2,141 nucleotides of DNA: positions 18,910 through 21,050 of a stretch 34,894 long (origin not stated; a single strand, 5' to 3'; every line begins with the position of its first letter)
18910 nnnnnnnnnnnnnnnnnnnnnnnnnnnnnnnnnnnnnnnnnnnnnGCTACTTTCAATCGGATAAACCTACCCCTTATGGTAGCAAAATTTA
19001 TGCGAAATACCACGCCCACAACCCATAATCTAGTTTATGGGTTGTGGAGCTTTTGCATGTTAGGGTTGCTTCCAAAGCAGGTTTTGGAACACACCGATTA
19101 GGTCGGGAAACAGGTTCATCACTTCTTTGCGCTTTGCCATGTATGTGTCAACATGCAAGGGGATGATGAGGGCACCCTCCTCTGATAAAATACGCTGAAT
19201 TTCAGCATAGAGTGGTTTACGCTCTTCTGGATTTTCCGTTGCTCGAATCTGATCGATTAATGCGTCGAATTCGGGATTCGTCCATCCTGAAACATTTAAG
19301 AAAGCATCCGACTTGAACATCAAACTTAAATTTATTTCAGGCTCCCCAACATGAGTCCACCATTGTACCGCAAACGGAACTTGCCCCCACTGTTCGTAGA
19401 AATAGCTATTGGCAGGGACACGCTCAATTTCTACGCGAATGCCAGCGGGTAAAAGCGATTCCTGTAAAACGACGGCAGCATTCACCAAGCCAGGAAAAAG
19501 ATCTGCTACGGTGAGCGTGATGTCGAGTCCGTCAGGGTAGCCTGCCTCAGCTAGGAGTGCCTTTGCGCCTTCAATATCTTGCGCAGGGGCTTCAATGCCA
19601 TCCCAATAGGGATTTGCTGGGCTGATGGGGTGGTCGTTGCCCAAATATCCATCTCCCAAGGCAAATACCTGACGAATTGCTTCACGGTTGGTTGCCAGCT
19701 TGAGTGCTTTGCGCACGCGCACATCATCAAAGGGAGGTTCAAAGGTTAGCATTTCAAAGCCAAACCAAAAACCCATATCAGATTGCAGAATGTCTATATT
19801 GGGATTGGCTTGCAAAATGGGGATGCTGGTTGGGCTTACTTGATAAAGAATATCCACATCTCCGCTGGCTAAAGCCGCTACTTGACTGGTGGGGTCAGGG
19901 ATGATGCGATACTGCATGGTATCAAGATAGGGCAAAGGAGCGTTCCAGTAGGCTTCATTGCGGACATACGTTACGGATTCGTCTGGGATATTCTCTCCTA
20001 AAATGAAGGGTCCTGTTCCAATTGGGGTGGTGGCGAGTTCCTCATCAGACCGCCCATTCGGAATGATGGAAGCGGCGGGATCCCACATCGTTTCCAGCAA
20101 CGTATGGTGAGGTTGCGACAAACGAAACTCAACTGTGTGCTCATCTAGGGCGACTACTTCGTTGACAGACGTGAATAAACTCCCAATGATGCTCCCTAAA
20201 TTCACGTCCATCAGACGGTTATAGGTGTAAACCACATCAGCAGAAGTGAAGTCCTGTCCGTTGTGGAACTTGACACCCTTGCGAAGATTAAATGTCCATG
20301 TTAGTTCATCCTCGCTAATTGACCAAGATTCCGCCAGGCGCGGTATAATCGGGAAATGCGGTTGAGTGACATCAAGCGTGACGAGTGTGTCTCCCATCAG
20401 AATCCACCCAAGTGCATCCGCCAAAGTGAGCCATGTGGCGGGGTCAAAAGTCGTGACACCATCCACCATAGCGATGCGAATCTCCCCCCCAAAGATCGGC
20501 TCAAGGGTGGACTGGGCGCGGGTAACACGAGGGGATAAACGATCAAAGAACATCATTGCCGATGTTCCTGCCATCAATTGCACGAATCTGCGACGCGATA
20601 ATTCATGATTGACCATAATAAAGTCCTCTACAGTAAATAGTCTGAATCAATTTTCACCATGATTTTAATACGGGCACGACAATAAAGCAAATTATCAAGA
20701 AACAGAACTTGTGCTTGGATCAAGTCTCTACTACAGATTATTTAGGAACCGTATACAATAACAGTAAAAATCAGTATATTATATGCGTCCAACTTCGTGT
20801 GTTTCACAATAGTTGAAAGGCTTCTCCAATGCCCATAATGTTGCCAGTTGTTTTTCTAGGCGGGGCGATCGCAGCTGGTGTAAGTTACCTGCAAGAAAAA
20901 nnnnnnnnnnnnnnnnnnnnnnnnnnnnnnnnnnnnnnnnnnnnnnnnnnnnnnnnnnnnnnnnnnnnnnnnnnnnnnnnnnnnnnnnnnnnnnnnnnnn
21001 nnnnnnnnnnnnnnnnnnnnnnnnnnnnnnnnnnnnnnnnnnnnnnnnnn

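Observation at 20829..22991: P1B-like P-type ATPase with 'APISL' in place of the transmembrane CPC metal-binding motif and no N-terminal HMA domain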

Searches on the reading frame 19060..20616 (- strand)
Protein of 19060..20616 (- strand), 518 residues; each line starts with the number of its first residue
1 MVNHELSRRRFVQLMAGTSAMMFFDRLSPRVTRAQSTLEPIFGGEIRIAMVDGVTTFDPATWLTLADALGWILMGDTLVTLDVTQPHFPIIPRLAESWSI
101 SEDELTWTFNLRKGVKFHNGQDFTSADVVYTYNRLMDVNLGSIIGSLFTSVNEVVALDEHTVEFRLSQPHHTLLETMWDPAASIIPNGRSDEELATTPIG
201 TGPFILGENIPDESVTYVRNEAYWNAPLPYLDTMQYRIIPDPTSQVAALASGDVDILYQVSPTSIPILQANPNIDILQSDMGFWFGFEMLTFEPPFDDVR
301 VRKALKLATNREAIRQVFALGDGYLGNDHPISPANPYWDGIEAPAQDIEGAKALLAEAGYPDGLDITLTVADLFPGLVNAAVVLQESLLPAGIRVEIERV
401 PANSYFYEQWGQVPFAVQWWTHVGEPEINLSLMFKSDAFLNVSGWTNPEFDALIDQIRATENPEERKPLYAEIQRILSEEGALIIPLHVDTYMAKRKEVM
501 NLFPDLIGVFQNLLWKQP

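Call 3: search_protein_families(library=pfam, proteins=[window:19060-20616:-])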
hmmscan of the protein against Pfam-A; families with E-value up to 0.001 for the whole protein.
window:19060-20616:- (518 aa): 1 family
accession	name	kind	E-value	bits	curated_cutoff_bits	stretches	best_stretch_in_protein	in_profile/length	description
PF00496.27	SBP_bac_5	-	3.3e-91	306.6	32.4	1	90-436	2-363/368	Bacterial extracellular solute-binding proteins, family 5 Middle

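Call 4: search_protein_families(library=ncbifam, proteins=[window:19060-20616:-])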
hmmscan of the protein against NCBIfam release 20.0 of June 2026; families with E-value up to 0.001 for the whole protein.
window:19060-20616:- (518 aa): 11 families
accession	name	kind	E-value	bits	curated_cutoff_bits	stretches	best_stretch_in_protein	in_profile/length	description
NF045468.1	Opp5A_nikA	equivalog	1.9e-46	158.6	600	1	77-502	47-472/488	nickel ABC transporter substrate-binding protein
NF011942.0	PRK15413.1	equivalog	3.7e-43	148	594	1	89-495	70-488/512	glutathione ABC transporter substrate-binding protein GsiB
NF043070.1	DppA_dipep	equivalog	2.7e-40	138.5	1005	1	90-508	74-525/535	dipeptide ABC transporter periplasmic-binding protein DppA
TIGR02294.1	nickel_nikA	equivalog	1.9e-38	132.2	393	1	90-499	48-483/501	nickel ABC transporter substrate-binding protein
NF045467.1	Opp4A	equivalog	5.1e-38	130.6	650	2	41-362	32-382/556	oligopeptide ABC transporter substrate-binding protein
NF011684.0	PRK15104.1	equivalog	1.1e-28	100.3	947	1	78-488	70-509/543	oligopeptide ABC transporter substrate-binding protein OppA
NF011689.0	PRK15109.1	equivalog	1.8e-27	96.3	560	1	76-489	67-509/547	ABC transporter substrate-binding protein SapA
NF047575.1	opine_bind_CntA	exception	2.6e-25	89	800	1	90-258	77-249/535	staphylopine-dependent metal ABC transporter substrate-binding lipoprotein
TIGR04028.1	SBP_KPN_01854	hypoth_equivalog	2.5e-22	79.1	468.5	1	90-490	44-480/509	TIGR04028 family ABC transporter substrate-binding protein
NF007287.0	PRK09755.1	equivalog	6.5e-18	64.9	1098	1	90-496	76-509/535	ABC transporter substrate-binding protein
NF010149.0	PRK13626.1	equivalog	2.9e-11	42.7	476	1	93-210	167-277/552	HTH-type transcriptional regulator SgrR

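Call 62: search_protein_families(library=pfam, alignment_id=A2, max_evalue=0.00001)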
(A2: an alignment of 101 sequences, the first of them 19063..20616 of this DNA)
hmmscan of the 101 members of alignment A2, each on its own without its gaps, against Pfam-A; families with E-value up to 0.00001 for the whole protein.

A. member 1, window:19063-20616:- (518 aa): 1 family
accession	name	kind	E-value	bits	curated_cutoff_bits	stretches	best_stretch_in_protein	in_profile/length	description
PF00496.27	SBP_bac_5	-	3.3e-91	306.6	32.4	1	90-436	2-363/368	Bacterial extracellular solute-binding proteins, family 5 Middle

B. families by the number of members that match (of 101 scanned): 96 families (the first 25 are shown)
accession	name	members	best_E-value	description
PF00496.27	SBP_bac_5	6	3.3e-91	Bacterial extracellular solute-binding proteins, family 5 Middle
PF00975.26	Thioesterase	5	8.3e-46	Thioesterase domain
PF01593.30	Amino_oxidase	4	6.3e-15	Flavin containing amine oxidoreductase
PF00501.34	AMP-binding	3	1.5e-84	AMP-binding enzyme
PF00005.33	ABC_tran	3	2.8e-65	ABC transporter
PF00550.31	PP-binding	3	8.7e-16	Phosphopantetheine attachment site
PF13450.12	NAD_binding_8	3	6.6e-14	NAD(P)-binding Rossmann-like domain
PF01266.30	DAO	3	4e-12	FAD dependent oxidoreductase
PF01946.23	Thi4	3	1.2e-08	Thi4 family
PF12831.13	FAD_oxidored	3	5.5e-08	FAD dependent oxidoreductase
PF07992.20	Pyr_redox_2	3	1.1e-07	Pyridine nucleotide-disulphide oxidoreductase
PF01326.24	PPDK_N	2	3.4e-76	Pyruvate phosphate dikinase, AMP/ATP-binding domain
PF13469.12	Sulfotransfer_3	2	5.6e-32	Sulfotransferase family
PF00122.25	E1-E2_ATPase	2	3.6e-29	E1-E2 ATPase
PF04055.27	Radical_SAM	2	1.3e-23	Radical SAM superfamily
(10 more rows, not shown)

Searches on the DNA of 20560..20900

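Call 79: search_rna_families(source=window, start=20560, end=20900, threshold=evalue, max_evalue=10)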
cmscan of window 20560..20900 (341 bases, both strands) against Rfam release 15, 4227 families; matches with E-value up to 10: 1.
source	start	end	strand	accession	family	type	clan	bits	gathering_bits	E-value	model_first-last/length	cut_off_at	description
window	20603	20653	-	RF02308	TtnuCD34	Gene; snRNA; snoRNA; CD-box;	-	16.5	80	1.2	1-64/64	no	Tetrahymena snoRNA TtnuCD34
